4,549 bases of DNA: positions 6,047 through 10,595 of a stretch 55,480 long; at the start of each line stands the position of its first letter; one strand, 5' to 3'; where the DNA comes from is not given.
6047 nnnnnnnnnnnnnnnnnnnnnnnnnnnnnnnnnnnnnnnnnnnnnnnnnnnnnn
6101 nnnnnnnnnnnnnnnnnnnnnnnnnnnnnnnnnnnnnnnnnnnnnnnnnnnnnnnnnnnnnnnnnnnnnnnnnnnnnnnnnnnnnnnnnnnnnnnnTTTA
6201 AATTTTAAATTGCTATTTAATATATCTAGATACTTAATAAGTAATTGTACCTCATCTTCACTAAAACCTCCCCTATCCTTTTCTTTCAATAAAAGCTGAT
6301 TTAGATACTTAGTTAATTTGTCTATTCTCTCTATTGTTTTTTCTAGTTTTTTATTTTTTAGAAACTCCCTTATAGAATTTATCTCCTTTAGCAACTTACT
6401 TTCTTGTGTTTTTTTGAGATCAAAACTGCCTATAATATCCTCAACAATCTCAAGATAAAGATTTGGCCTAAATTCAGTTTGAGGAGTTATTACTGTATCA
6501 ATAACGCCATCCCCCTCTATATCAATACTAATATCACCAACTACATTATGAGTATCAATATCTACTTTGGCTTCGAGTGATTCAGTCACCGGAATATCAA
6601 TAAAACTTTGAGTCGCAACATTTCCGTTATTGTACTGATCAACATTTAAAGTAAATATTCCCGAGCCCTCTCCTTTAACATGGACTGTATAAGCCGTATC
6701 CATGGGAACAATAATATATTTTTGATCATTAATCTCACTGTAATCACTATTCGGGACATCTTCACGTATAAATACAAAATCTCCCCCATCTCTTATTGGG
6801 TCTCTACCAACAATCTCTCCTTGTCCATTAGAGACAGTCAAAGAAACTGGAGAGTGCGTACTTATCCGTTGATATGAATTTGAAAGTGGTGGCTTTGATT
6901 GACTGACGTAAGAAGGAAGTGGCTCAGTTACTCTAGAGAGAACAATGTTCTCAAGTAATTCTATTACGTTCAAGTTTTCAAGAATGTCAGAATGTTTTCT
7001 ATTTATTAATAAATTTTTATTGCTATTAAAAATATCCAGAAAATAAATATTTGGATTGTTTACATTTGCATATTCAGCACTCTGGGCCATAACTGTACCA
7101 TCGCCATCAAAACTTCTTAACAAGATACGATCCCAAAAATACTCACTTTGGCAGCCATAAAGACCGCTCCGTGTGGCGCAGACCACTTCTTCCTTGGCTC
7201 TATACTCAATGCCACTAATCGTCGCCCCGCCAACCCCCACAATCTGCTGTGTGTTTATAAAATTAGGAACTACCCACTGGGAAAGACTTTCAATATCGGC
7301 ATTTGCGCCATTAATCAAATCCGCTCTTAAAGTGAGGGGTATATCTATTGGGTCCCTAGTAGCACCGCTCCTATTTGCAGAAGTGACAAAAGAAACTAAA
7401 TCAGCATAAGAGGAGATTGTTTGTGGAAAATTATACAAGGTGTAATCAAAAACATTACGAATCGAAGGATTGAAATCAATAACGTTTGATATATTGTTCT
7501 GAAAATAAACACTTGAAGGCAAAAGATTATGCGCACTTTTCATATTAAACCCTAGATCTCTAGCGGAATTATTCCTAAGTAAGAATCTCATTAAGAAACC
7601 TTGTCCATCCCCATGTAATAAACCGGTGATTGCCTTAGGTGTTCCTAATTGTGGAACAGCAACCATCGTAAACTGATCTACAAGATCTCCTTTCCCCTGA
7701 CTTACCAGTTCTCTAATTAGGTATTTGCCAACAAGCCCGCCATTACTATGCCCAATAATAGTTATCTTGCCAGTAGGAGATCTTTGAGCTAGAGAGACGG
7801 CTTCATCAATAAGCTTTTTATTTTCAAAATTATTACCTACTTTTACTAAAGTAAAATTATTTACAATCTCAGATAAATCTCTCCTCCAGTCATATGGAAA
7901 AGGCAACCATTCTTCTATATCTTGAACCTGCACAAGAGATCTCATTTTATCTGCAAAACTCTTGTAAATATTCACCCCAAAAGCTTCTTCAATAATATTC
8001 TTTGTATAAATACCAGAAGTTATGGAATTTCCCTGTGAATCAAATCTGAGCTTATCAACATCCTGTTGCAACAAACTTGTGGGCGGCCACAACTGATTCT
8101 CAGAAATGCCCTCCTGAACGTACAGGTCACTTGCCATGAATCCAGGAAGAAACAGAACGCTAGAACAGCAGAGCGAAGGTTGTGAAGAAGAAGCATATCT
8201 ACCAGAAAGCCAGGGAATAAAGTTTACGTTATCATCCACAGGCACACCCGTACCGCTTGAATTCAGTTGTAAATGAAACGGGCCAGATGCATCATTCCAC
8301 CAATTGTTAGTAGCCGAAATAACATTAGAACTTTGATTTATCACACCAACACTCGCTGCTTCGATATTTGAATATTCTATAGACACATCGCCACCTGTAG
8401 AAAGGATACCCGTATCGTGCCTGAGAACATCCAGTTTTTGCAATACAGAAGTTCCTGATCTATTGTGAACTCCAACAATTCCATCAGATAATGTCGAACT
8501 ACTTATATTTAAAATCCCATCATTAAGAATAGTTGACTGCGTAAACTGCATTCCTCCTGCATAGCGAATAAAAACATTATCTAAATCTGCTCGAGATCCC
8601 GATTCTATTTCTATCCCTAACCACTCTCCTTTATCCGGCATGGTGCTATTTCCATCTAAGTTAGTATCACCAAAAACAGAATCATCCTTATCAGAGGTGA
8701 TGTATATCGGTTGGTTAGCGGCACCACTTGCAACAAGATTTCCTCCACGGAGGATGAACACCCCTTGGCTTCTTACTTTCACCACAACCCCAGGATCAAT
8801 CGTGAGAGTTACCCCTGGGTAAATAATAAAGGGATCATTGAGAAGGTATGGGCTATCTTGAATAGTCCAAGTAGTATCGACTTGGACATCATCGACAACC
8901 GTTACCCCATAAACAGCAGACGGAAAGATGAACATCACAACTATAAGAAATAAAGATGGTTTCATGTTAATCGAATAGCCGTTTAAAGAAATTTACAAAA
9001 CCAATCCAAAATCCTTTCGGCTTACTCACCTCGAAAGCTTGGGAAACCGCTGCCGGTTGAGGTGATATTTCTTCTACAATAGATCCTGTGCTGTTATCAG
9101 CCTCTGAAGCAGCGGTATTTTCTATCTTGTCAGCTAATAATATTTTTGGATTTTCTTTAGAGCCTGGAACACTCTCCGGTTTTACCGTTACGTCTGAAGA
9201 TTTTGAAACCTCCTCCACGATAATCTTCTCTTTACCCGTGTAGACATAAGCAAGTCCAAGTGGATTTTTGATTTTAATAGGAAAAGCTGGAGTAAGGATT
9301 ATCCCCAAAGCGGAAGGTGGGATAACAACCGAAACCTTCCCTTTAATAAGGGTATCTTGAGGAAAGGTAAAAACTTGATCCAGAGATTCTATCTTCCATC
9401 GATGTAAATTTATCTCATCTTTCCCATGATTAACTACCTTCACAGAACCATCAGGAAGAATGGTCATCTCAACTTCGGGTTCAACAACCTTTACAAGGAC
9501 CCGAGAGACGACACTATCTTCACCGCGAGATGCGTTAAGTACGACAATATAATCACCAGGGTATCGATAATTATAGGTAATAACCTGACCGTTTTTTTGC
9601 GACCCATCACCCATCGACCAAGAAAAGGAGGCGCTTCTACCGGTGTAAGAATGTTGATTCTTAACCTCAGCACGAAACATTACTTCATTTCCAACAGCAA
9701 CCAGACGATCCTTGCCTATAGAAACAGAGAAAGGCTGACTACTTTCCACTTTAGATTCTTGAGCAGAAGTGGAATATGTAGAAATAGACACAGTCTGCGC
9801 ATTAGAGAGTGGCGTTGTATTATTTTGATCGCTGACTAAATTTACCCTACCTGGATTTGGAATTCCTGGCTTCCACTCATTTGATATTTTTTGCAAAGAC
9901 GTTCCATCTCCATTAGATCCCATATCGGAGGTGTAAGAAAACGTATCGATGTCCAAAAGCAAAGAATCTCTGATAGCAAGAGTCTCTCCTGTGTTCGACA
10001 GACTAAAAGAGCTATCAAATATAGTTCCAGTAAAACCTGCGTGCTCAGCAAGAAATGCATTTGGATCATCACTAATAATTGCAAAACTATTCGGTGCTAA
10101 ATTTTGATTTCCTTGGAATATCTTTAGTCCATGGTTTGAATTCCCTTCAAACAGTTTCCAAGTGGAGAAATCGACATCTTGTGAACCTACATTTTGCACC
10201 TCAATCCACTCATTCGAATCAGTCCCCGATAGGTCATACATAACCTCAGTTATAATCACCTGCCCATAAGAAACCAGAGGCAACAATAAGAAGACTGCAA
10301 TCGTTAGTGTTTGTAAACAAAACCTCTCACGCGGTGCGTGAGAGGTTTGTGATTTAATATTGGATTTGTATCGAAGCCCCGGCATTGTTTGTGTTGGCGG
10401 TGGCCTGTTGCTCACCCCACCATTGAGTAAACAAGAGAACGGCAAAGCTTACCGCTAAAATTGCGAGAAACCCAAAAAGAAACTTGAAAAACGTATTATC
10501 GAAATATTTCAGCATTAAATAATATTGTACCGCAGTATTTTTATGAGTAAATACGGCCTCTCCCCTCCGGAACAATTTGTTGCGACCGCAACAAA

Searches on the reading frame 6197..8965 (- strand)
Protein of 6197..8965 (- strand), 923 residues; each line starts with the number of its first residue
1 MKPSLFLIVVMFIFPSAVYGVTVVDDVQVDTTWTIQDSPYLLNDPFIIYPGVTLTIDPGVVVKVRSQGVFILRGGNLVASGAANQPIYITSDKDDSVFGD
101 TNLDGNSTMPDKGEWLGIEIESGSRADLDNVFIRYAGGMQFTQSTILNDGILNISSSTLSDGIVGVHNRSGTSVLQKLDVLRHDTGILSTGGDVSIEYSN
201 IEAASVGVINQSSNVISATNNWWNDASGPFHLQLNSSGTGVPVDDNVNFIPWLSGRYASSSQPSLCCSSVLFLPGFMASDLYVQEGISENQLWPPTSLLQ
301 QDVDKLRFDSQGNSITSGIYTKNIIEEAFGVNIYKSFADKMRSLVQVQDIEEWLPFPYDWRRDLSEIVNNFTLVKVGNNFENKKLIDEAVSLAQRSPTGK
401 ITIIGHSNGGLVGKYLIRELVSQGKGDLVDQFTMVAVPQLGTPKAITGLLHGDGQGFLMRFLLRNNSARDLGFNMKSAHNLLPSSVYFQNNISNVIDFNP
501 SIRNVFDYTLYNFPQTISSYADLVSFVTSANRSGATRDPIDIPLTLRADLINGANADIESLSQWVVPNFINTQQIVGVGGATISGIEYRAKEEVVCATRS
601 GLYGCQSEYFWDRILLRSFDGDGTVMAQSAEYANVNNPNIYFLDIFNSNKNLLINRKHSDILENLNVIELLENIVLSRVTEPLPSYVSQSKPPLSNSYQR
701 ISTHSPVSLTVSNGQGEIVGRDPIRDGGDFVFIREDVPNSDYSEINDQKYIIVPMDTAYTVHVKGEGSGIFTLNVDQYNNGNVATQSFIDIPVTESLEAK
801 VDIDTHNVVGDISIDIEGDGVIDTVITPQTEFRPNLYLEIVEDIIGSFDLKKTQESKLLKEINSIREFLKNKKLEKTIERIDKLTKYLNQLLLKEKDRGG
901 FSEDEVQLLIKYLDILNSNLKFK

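Call 71: search_protein_families(library=pfam, proteins=[window:6197-8965:-], max_evalue=0.0001)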
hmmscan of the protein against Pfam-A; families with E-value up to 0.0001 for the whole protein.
window:6197-8965:- (923 aa): 1 family
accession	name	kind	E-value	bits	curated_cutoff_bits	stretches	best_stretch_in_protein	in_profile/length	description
PF02450.21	LCAT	-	1.4e-11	44.7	21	1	333-493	68-214/392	Lecithin:cholesterol acyltransferase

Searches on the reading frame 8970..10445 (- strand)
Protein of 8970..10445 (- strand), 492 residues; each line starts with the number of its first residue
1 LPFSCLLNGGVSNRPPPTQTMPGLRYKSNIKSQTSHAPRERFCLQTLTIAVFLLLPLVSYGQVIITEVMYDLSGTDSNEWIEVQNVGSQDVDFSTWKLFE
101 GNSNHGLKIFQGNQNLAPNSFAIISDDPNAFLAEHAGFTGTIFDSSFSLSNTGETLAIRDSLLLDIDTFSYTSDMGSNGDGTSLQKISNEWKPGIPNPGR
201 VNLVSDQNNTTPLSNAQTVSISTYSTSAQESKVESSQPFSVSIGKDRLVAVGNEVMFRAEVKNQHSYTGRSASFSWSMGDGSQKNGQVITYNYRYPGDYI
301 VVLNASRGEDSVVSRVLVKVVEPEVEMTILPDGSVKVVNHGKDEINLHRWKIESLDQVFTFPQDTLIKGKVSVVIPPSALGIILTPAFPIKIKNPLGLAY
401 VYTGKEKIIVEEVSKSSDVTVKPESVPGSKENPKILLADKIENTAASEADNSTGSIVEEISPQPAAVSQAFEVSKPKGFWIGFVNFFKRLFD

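Call 71: search_protein_families(library=pfam, proteins=[window:8970-10445:-], max_evalue=0.0001)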
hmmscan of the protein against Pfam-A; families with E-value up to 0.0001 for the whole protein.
window:8970-10445:- (492 aa): 3 families
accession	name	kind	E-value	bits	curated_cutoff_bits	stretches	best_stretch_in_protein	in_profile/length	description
PF00932.25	LTD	-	1.1e-17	64.8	34.3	1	60-172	5-108/109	Lamin Tail Domain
PF18911.6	PKD_4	-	1.6e-11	44.5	27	1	237-310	3-73/85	PKD domain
PF00801.26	PKD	-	1.1e-09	38.6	23.5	1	246-316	8-76/80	PKD domain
